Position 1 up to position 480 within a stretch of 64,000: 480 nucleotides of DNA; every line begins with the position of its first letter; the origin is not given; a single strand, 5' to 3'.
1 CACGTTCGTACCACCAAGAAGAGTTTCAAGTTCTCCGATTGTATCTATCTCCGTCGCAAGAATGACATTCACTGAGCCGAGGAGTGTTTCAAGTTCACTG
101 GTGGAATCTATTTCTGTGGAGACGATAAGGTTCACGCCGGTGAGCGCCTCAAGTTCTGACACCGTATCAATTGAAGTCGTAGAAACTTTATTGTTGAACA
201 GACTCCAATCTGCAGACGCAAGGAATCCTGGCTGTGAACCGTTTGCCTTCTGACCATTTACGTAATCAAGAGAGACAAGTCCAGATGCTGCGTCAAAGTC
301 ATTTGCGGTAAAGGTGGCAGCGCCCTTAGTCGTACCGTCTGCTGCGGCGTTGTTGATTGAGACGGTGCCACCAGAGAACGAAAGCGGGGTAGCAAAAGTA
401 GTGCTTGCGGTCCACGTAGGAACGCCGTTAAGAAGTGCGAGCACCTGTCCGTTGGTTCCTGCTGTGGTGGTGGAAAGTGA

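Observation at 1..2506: Giant repetitive secreted surface protein with 63-bp in-frame tandem DNA repeats, truncated by the window edge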

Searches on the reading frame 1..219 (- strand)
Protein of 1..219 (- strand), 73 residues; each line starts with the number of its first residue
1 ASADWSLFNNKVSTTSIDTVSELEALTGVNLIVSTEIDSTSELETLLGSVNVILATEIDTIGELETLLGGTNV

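Call 41: find_homologous_proteins(query=window:1-219:-)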
Query window:1-219:-: no candidate shares three 5-residue words with the query. No homologue found.

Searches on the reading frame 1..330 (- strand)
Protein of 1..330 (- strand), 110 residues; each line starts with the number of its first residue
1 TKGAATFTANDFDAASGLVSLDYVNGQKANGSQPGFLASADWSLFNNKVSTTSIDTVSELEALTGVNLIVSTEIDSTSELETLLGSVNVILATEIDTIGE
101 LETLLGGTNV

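Call 32: search_protein_representatives(protein=window:1-330:-)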
Query: 110 residues. Proteins with E-value up to 0.001 (for the whole library): 1663; up to 1e-10: 567; up to 1e-30: 44. The best 150 are listed.
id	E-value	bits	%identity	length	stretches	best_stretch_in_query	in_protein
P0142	6.4e-113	385.3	56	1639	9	2-65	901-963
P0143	3.6e-92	318.8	50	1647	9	1-57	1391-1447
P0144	1.3e-87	304.3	56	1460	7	1-54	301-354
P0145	1.8e-87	303.8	47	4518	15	1-62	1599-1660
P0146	2.1e-70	249.1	56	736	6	1-60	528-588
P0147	1.5e-69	246.3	61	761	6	1-60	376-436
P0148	4.2e-67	238.5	62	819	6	1-53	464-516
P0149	3.3e-66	235.6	50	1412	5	1-61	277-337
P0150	8.9e-55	199.0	59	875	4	1-76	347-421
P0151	7.8e-54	196.0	63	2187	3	1-85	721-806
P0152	2.1e-53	194.6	58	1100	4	1-51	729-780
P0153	2.7e-50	184.6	56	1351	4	1-64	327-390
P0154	3.6e-49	181.0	57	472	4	1-53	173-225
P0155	5.6e-49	180.4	40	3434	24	24-57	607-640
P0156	1.2e-48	179.3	49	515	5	1-58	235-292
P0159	6.4e-45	167.4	56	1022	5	47-110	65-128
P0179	3.1e-35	136.4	47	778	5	6-110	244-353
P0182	1.8e-32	127.5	44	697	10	52-110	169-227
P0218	4.3e-24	100.6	52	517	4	48-105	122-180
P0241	1.7e-21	92.3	61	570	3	47-109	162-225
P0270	8.6e-19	83.6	48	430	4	51-109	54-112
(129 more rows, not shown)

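Call 35: list_cluster_members(proteins=[P0159, P0182, P0241, P0179, P0270, P0218, P0142, P0143, P0144, P0145])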
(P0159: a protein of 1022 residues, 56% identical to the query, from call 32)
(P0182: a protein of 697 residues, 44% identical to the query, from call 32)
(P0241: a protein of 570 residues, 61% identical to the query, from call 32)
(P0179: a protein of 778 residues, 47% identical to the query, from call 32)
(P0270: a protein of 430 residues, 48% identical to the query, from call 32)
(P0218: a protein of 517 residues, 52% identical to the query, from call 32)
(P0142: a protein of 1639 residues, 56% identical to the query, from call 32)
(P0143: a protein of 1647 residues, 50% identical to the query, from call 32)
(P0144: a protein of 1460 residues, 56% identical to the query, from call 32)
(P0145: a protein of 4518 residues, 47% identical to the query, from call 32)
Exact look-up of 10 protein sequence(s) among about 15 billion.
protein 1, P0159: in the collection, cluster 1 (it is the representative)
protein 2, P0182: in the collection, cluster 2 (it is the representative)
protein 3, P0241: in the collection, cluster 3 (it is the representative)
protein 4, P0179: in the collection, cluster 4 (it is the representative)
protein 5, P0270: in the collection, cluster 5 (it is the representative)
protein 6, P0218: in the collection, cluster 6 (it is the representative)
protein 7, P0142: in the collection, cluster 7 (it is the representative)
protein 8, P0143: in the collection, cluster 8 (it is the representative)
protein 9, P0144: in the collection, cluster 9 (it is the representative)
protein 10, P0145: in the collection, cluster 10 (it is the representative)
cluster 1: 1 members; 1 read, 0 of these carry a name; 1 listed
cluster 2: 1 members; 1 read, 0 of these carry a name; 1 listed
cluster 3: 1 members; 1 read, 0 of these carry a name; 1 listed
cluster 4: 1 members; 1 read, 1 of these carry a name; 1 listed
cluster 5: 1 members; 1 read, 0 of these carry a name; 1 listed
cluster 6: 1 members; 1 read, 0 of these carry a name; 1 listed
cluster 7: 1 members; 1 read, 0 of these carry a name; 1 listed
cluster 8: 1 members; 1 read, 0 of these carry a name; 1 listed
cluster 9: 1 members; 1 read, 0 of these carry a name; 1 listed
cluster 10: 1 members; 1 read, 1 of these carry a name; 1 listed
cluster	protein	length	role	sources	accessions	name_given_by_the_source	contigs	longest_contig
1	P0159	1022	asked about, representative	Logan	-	-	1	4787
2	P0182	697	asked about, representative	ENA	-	-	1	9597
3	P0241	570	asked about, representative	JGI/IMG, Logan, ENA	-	-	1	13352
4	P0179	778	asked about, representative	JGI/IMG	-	hypothetical protein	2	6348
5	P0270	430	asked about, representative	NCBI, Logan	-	-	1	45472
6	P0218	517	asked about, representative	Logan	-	-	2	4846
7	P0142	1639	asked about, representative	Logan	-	-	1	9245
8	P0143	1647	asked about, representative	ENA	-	-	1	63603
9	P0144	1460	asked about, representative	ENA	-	-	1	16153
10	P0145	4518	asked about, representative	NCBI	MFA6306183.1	MAG: hypothetical protein WC639_00005, partial [Patescibacteria group bacterium]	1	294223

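Call 42: search_protein_families(library=pfam, proteins=[P0159, P0182, P0241, P0179, P0270, P0218, P0142, P0144], max_evalue=0.01)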
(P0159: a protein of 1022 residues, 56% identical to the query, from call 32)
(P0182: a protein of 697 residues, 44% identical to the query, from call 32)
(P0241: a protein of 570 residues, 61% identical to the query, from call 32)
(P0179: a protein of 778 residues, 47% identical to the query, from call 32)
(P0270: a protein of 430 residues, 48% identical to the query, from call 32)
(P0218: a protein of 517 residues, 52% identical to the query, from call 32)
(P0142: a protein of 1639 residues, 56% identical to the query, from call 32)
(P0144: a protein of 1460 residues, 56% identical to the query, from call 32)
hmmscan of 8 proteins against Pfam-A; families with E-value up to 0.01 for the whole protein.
P0159 (1022 aa): 0 families

P0182 (697 aa): 0 families

P0241 (570 aa): 1 family
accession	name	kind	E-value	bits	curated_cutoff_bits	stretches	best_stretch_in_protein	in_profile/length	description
PF09956.15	Phage_cement_2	-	1.2e-05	26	24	1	22-129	6-98/103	Phage cement protein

P0179 (778 aa): 1 family
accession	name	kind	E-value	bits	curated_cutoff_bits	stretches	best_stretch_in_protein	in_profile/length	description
PF00670.27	AdoHcyase_NAD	-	0.002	18.7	27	0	100-178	42-119/162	S-adenosyl-L-homocysteine hydrolase, NAD binding domain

P0270 (430 aa): 0 families

P0218 (517 aa): 1 family
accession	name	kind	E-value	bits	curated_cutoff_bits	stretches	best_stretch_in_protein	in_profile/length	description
PF20324.3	DUF6619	-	0.0013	19.4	27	0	118-184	23-86/102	Family of unknown function (DUF6619)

P0142 (1639 aa): 2 families
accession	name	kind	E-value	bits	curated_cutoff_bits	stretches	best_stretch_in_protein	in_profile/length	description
PF19264.4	DUF5907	-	2.4e-09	37.7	27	0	1188-1238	25-76/80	Repeat of unknown function (DUF5907)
PF11937.13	DUF3455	-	0.00042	21.2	25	0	736-818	55-137/157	Protein of unknown function (DUF3455)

P0144 (1460 aa): 1 family
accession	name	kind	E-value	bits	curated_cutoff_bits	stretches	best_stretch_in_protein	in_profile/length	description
PF03958.22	Secretin_N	-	0.0016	19.1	28.2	0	916-972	3-36/69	Bacterial type II/III secretion system short domain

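Call 43: search_protein_families(library=phrogs, proteins=[P0159, P0182, P0241, P0179, P0270, P0218], max_evalue=0.001)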
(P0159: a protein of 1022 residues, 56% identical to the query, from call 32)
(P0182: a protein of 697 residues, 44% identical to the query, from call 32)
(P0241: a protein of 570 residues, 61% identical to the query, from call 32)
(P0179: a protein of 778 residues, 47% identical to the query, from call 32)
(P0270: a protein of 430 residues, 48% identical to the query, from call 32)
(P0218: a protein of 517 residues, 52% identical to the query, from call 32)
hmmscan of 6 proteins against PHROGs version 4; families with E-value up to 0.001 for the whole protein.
P0159 (1022 aa): 0 families

P0182 (697 aa): 3 families
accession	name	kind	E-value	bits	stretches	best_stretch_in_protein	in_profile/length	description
phrog_697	-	head and packaging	3.4e-06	25.6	1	332-540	1535-1684/2079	structural protein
phrog_21241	-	other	9.9e-06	26.8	0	353-378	90-115/128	protease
phrog_6469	-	unknown function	6e-05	24.1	0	272-306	19-53/155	-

P0241 (570 aa): 1 family
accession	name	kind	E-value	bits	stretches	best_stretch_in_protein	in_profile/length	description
phrog_673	-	head and packaging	1.4e-05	26.2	1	26-127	23-122/260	head scaffolding protein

P0179 (778 aa): 1 family
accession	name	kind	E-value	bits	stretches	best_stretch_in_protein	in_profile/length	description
phrog_6900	-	tail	0.00059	21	0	109-181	45-118/235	tail length tape measure protein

P0270 (430 aa): 0 families

P0218 (517 aa): 1 family
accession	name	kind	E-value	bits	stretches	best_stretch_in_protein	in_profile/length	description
phrog_12121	-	unknown function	1.4e-08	35.9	1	446-508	93-156/165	-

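Call 77: search_dna_similar(query=window:1-330:-, collection=phages, mode=protein, max_evalue=0.001, max_rows=15)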
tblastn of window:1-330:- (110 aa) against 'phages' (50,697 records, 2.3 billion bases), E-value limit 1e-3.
No match.

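Call 84: predict_structure(protein=P0182)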
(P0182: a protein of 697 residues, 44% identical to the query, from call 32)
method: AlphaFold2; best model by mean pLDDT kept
length: 697 residues; sequences in the alignment: 1
mean_pLDDT: 44.1   pTM: 0.28
mean pLDDT of the five models: 44.1, 40.8, 39.4, 38.3, 30.9
residues with pLDDT >= 90: 0; 70-90: 0; 50-70: 180; < 50: 517
segments of 3 or more residues with pLDDT < 50: 1-228, 230-232, 234-241, 256-261, 275-281, 305-309, 324-329, 346-351, 353-355, 357-359, 361-415, 423-429, 431-438, 451-469, 471-572, 580-584, 639-641, 693-697
pLDDT, mean of each block of 10 residues (from residue 1): 32 29 28 28 33 43 39 36 31 34 37 38 38 35 38 41 38 47 42 40 41 45 44 46 48 49 48 49 47 50 49 51 47 51 49 47 35 41 43 43 42 49 48 49 54 43 48 42 37 37 37 38 37 36 36 35 44 51 51 58 61 59 58 50 57 56 60 59 56 48
secondary structure, 60 per line:
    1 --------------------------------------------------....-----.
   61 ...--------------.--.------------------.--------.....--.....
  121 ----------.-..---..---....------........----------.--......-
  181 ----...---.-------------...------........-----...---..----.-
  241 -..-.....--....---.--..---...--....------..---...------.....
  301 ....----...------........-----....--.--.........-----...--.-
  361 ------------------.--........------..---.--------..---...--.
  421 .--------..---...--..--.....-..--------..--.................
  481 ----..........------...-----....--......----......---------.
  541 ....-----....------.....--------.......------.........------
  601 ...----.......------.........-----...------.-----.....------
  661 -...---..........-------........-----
elements in order (helices of 4 or more, strands of 3 or more residues): E51-54 E60-63 E109-113 E116-120 H143-146 H153-160 H174-179 E185-187 E205-207 H214-221 E227-229 E245-249 E252-255 E267-269 E272-275 E287-289 H296-304 E309-311 H318-325 E331-334 H340-348 E354-356 H382-389 E415-417 E435-437 H444-448 H464-480 H485-494 E509-512 E515-520 E525-530 E540-544 E550-553 E560-564 E573-579 E586-594 E601-603 E608-614 E621-629 E635-637 E650-654 E662-664 E668-677 E685-692
